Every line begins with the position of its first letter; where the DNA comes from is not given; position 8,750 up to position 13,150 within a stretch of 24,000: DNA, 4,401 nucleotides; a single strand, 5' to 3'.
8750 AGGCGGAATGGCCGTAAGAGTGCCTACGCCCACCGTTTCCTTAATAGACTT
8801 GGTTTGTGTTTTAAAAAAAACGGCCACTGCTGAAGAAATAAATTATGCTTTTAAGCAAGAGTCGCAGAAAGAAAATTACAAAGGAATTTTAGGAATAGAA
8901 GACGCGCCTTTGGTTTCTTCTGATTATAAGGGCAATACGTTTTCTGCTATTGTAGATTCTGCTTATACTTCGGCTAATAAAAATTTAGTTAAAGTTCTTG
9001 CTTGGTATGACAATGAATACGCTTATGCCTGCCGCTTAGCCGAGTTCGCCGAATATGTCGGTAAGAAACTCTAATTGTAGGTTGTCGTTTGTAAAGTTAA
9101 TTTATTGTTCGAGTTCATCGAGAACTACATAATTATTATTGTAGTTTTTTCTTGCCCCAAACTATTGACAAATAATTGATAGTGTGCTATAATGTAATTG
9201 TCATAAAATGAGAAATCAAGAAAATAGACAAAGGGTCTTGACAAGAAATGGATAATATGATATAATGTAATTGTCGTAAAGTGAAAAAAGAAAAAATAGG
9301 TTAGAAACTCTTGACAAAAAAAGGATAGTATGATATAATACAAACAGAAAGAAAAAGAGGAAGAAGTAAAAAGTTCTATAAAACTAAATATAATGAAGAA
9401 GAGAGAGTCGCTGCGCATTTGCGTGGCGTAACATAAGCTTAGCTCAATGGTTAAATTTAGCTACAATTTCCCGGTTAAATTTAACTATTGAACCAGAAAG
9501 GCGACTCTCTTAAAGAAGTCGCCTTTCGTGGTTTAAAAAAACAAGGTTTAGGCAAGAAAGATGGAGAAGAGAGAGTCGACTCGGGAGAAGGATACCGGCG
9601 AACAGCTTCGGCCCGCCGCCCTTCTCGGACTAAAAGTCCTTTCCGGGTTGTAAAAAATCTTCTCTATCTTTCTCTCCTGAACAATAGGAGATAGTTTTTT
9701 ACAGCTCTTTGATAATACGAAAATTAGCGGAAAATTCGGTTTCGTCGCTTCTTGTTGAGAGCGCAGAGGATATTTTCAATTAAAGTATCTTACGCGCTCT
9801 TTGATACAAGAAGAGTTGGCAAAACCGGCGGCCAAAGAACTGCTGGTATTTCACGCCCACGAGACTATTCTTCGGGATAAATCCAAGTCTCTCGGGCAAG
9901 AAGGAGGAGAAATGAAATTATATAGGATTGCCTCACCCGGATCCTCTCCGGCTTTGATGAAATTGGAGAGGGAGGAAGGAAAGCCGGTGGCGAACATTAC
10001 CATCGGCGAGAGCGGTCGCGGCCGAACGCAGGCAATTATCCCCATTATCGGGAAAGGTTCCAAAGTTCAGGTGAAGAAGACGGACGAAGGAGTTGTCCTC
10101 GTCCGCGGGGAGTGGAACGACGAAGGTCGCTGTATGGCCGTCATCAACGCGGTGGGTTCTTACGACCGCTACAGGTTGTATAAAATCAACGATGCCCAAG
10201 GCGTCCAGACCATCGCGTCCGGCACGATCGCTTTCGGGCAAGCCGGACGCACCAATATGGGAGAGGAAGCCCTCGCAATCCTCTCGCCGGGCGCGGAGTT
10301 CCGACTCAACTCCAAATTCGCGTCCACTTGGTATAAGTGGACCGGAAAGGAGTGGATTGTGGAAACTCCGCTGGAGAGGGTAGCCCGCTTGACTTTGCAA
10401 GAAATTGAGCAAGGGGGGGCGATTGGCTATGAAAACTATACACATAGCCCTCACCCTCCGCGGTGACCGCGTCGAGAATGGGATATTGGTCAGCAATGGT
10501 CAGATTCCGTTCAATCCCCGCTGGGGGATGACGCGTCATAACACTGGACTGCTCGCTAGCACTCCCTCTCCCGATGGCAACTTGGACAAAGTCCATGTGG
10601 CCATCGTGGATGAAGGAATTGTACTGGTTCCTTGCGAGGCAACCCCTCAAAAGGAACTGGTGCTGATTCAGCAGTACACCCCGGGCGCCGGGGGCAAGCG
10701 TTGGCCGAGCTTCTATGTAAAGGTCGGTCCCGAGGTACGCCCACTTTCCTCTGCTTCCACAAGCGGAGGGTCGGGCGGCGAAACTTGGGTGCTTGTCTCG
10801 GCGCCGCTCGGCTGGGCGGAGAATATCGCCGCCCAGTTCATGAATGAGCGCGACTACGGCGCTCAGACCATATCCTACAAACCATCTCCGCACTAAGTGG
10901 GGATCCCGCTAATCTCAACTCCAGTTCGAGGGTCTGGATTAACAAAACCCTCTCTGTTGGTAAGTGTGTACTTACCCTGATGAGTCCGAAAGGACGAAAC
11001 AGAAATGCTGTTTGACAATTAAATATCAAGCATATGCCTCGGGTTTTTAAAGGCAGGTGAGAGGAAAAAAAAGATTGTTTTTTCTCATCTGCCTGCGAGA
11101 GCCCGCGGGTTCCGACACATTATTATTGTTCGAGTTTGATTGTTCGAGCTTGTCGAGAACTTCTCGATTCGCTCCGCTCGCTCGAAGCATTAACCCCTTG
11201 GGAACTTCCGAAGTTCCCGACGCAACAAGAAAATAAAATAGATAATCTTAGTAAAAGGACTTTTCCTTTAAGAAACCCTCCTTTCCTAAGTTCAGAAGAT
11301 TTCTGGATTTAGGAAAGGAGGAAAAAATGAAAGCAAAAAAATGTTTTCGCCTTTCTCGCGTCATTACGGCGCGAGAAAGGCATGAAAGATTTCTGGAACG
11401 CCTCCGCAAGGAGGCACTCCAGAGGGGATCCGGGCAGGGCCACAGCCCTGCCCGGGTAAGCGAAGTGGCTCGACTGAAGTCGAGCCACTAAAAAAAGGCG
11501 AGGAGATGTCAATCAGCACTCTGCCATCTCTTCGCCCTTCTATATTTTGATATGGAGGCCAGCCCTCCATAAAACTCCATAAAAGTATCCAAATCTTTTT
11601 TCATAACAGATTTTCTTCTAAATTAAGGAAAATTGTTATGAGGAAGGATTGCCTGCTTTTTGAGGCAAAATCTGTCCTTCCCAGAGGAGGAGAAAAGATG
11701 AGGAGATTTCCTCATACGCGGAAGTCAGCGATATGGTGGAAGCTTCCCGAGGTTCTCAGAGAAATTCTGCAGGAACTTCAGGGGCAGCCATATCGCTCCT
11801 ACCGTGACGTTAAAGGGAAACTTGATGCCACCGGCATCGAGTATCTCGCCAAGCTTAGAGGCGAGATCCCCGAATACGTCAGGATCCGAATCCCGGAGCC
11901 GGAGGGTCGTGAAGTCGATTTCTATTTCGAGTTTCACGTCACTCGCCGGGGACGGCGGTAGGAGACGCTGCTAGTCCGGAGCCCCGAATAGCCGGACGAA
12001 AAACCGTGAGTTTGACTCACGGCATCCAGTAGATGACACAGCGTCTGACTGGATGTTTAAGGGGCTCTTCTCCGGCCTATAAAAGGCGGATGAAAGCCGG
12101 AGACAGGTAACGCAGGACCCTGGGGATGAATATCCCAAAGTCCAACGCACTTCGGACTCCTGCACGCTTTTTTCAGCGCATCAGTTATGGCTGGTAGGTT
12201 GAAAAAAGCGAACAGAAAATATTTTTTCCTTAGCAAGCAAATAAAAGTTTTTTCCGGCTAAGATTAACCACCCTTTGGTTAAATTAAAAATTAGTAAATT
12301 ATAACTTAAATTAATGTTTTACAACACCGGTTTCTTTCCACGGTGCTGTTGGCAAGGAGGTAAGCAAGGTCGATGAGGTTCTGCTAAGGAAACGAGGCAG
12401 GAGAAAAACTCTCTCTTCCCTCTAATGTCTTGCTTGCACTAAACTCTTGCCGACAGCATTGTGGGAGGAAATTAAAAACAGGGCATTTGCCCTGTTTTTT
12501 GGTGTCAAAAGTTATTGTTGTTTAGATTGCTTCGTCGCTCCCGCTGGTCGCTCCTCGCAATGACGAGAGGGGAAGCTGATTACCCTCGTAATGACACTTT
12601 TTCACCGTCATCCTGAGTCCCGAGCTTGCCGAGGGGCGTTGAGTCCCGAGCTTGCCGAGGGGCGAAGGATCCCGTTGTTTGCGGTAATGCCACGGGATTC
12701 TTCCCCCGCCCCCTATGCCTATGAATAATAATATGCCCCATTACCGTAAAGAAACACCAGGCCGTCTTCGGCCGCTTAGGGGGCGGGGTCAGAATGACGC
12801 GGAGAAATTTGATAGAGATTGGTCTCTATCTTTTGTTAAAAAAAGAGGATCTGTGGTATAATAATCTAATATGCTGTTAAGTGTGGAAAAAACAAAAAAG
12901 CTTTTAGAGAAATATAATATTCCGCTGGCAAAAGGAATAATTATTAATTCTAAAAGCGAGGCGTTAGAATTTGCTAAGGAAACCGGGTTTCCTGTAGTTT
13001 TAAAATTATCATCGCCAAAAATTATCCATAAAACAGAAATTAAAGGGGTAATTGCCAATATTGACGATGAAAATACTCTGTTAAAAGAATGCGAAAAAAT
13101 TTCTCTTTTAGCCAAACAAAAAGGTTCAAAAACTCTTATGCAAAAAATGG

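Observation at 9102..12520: GC-rich, Shine-Dalgarno-using orphan island between gap and acd: candidate undescribed ribozyme-associated RNA/protein module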

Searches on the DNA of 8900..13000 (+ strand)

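Call 6: search_rna_families(source=window, start=8900, end=13000, threshold=evalue, max_evalue=10, show_alignments=3)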
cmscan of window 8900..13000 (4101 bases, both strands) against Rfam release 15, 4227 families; matches with E-value up to 10: 27.
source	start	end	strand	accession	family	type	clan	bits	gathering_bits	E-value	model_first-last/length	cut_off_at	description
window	10951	11005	+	RF00008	Hammerhead_3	Gene; ribozyme;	CL00010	46.1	48.5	4.2e-08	1-54/54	no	Hammerhead ribozyme (type III)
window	12294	12488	+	RF03922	MIR2119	Gene; miRNA;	-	29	73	0.68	1-188/188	no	MIR2119 microRNA precursor family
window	9645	9707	+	RF03940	MIR9563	Gene; miRNA;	-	27.4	90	0.036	1-127/127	no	MIR9563 microRNA precursor family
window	11275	11321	-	RF03217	mir-3167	Gene; miRNA;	-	25.9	86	0.17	1-59/59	no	mir-3167 microRNA precursor family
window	11277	11323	+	RF03217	mir-3167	Gene; miRNA;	-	25.3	86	0.24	1-59/59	no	mir-3167 microRNA precursor family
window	11277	11327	+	RF04136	MIR1862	Gene; miRNA;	-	24.9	84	0.11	1-90/90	no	MIR1862 microRNA precursor family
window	11037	11108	+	RF03308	MIR848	Gene; miRNA;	-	24.5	90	0.048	16-84/97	no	MIR848 microRNA precursor family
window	12390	12503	+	RF02343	ar9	Gene; sRNA;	-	24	45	0.76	1-149/149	no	Alphaproteobacterial sRNA ar9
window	11592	11650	+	RF03955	MIR2934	Gene; miRNA;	-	22.3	100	0.9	1-113/113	no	MIR2934 microRNA precursor family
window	11265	11337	+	RF00736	mir-320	Gene; miRNA;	-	22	55.5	0.13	1-76/76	no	mir-320 microRNA precursor family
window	9650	9704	+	RF00900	mir-255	Gene; miRNA;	-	21.1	50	2.6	1-59/59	no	mir-255 microRNA precursor family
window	12470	12515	-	RF02343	ar9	Gene; sRNA;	-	21.1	45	3.2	1-149/149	no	Alphaproteobacterial sRNA ar9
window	11316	11406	+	RF04039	mir-2242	Gene; miRNA;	-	20.9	70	0.35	1-95/95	no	mir-2242 microRNA precursor family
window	9754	9864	+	RF01432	snoR143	Gene; snRNA; snoRNA; HACA-box;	-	20.8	50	1.4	1-169/169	no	small nucleolar RNA snoR143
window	11593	11649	+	RF04239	mir-4679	Gene; miRNA;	-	20.2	88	2.7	1-75/75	no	mir-4679 microRNA precursor family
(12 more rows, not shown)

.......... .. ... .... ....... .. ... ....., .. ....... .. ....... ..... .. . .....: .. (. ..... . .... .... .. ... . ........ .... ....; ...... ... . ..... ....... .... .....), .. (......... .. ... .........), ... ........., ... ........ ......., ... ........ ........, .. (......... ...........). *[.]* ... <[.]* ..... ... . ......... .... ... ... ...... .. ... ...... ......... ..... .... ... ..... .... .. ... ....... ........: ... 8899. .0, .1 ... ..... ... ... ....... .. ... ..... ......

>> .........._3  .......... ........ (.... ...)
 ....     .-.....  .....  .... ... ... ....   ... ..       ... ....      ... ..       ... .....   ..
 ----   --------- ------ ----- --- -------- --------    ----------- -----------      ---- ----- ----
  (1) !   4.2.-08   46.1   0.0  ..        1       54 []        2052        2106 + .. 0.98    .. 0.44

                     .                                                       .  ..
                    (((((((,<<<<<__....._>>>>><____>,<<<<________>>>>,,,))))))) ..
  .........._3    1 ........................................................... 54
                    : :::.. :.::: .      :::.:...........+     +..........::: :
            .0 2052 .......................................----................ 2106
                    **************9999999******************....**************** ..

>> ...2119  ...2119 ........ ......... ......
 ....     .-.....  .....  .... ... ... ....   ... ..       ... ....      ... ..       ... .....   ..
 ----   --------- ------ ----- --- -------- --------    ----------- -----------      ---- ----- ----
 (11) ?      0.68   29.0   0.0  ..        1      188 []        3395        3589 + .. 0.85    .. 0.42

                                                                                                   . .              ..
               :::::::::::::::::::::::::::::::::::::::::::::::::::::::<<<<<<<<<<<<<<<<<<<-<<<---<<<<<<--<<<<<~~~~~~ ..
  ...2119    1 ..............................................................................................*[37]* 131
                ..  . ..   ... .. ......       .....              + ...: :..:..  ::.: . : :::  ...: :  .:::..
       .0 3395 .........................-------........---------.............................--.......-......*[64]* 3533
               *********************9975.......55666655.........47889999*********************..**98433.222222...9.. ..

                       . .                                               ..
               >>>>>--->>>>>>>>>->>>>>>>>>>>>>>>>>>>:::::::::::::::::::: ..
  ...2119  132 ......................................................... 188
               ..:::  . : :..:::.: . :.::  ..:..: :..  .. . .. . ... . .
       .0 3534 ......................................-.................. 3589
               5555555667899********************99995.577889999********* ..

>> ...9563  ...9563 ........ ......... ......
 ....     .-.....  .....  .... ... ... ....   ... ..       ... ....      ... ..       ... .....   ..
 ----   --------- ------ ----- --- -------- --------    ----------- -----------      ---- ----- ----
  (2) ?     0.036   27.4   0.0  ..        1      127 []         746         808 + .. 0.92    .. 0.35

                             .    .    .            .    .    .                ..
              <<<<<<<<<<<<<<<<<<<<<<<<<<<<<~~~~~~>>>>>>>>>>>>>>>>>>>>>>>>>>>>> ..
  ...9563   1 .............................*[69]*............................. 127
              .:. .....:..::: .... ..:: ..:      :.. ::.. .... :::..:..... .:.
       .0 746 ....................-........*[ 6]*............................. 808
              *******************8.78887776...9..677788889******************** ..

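Call 55: build_rna_model(alignment_id=A3, structure=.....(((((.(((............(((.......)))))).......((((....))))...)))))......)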
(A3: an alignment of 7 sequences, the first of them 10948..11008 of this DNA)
Model R1 built from alignment A3 (7 sequences, 75 columns); structure: as given.
model positions 61; base pairs 15; branch points 1; effective number of sequences 2.92; information 0.916 bits per position. Calibrated on 0.2 Mb of random sequence (short: E-values are rough).
structure used (alignment columns):
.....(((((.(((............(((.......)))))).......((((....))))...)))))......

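Call 56: search_with_rna_model(model_id=R1, sources=[window, L001, L003, L005, L007, L008, L010, L011, L013, L014, L015, L016, L017, L018, L019, L020, L021, L022, L023, L024, L025, L026, L027, L028, L029, L030, L031, L032, L033, L034, L035, L036, L037, L038], max_evalue=1)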
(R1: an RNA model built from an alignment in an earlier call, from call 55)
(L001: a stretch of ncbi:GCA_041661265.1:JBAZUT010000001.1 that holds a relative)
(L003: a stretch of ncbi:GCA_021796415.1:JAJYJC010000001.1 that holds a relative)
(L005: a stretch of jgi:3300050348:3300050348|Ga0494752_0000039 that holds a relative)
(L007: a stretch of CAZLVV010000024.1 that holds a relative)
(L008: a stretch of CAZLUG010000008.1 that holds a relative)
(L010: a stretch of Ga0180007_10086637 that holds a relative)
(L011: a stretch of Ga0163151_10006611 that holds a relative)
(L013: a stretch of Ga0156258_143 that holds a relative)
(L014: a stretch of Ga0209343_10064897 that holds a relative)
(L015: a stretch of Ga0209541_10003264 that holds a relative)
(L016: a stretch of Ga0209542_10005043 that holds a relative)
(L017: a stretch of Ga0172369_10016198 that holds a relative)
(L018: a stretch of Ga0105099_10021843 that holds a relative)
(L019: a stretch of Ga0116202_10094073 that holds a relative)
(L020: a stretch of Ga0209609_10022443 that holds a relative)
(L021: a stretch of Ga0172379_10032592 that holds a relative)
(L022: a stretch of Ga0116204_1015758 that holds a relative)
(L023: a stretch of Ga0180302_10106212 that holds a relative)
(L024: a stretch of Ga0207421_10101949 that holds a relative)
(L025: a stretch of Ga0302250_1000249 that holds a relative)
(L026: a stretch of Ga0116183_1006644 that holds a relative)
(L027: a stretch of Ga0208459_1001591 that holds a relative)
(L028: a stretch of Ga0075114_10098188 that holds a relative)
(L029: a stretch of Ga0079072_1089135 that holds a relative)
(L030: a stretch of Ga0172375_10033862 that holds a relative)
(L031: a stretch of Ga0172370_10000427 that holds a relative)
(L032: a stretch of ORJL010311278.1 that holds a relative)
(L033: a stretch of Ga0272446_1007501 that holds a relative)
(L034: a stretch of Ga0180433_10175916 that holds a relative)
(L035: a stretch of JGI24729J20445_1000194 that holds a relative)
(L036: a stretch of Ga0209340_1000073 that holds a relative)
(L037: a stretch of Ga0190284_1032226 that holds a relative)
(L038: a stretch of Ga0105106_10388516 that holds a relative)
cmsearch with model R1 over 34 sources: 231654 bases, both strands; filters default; matches with E-value up to 1: 9.
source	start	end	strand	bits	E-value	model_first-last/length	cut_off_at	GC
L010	1757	1817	+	86.2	2e-18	1-61/61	no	0.46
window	10948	11008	+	85.5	3.1e-18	1-61/61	no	0.48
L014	3190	3250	+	84.3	6e-18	1-61/61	no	0.48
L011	6365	6426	+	82.6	1.6e-17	1-61/61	no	0.44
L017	3173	3233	+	79.7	8.5e-17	1-61/61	no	0.46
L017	3547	3607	+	77.7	2.6e-16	1-61/61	no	0.34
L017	4795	4867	+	65.6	2.5e-13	1-61/61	no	0.41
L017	6432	6492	+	55.5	8.2e-11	1-61/61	no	0.46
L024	375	453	+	21.6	0.02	1-61/61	no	0.52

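Call 104: search_rna_families(sources=[L001, L003, L005, L007, L008, L011, L016, L017, L025, L026, L031, L033, L035], threshold=gathering)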
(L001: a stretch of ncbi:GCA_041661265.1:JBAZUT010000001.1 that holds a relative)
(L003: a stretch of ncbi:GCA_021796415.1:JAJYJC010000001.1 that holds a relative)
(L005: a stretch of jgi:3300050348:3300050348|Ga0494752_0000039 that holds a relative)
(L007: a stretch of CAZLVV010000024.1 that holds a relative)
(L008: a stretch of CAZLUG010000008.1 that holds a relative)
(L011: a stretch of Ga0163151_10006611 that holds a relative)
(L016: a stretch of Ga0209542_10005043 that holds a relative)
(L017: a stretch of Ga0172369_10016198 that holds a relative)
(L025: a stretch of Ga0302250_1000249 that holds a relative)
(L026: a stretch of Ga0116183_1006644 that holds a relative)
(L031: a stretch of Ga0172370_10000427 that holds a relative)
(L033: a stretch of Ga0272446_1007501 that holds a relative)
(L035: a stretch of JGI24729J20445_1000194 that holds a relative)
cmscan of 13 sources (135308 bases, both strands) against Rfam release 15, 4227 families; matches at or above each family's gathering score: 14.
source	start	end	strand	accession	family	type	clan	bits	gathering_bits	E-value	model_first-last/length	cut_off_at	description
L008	2368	3884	+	RF00177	SSU_rRNA_bacteria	Gene; rRNA;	CL00111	1407.9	50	0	1-1533/1533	no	Bacterial small subunit ribosomal RNA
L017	6995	7067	-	RF00005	tRNA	Gene; tRNA;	CL00001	75.6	29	1.8e-14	1-71/71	no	tRNA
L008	2103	2175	+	RF00005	tRNA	Gene; tRNA;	CL00001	71.2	29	3.1e-13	1-71/71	no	tRNA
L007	5531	5602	+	RF00005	tRNA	Gene; tRNA;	CL00001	70.7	29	4.1e-13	1-71/71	no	tRNA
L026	1967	2038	+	RF00005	tRNA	Gene; tRNA;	CL00001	67.1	29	4.2e-12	1-71/71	no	tRNA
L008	5391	5464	+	RF00005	tRNA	Gene; tRNA;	CL00001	65.6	29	1.1e-11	1-71/71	no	tRNA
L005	12951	13023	-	RF00005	tRNA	Gene; tRNA;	CL00001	65.2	29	1.4e-11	1-71/71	no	tRNA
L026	2121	2193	+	RF00005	tRNA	Gene; tRNA;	CL00001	62.7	29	6.9e-11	1-71/71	no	tRNA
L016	4430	4511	+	RF00005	tRNA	Gene; tRNA;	CL00001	62.4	29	7.9e-11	1-71/71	no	tRNA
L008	5217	5288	+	RF00005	tRNA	Gene; tRNA;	CL00001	62.3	29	8.8e-11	1-71/71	no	tRNA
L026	2045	2115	+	RF00005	tRNA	Gene; tRNA;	CL00001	59.6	29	4.7e-10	1-71/71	no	tRNA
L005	3641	3712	-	RF00005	tRNA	Gene; tRNA;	CL00001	56.5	29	3.5e-09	1-71/71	no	tRNA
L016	7772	7873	-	RF00162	SAM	Cis-reg; riboswitch;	CL00012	55.5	44.4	9.4e-10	1-108/108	no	SAM riboswitch aptamer (S box leader)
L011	4114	4195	+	RF00005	tRNA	Gene; tRNA;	CL00001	51.4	29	8.8e-08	1-71/71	no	tRNA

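Call 105: search_rna_families(sources=[L048, L051, L052, L046, L047, L010, L013, L022, L024, L032, L018, L020, L034], threshold=gathering)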
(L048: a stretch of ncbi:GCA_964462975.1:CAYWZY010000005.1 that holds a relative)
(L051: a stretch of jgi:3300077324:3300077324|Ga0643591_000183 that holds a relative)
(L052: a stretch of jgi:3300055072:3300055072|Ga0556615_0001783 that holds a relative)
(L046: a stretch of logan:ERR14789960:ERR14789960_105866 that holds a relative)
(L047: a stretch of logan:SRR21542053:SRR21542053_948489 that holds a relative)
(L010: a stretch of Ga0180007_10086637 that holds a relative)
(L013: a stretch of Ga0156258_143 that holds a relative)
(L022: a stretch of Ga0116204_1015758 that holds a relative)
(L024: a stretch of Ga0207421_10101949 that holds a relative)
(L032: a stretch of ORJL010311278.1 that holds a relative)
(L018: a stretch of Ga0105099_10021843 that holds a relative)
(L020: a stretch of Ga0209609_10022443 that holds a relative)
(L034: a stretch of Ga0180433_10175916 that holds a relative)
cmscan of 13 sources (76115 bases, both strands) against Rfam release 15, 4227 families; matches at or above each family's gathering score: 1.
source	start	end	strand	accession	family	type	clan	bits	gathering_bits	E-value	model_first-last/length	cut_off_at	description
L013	1068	1149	+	RF00005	tRNA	Gene; tRNA;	CL00001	62.4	29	4.5e-11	1-71/71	no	tRNA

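Call 111: search_dna_similar(query=window:9100-12520:+, collection=phages, mode=distant, max_rows=10)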
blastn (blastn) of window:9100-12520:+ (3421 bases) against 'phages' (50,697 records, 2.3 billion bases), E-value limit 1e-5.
No match.

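Call 119: build_rna_model(alignment_id=A6, structure=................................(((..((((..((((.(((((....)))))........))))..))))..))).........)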
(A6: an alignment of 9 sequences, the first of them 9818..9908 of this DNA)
Model R2 built from alignment A6 (9 sequences, 94 columns); structure: as given.
model positions 89; base pairs 16; branch points 0; effective number of sequences 4.73; information 0.64 bits per position. Calibrated on 0.2 Mb of random sequence (short: E-values are rough).
structure used (alignment columns):
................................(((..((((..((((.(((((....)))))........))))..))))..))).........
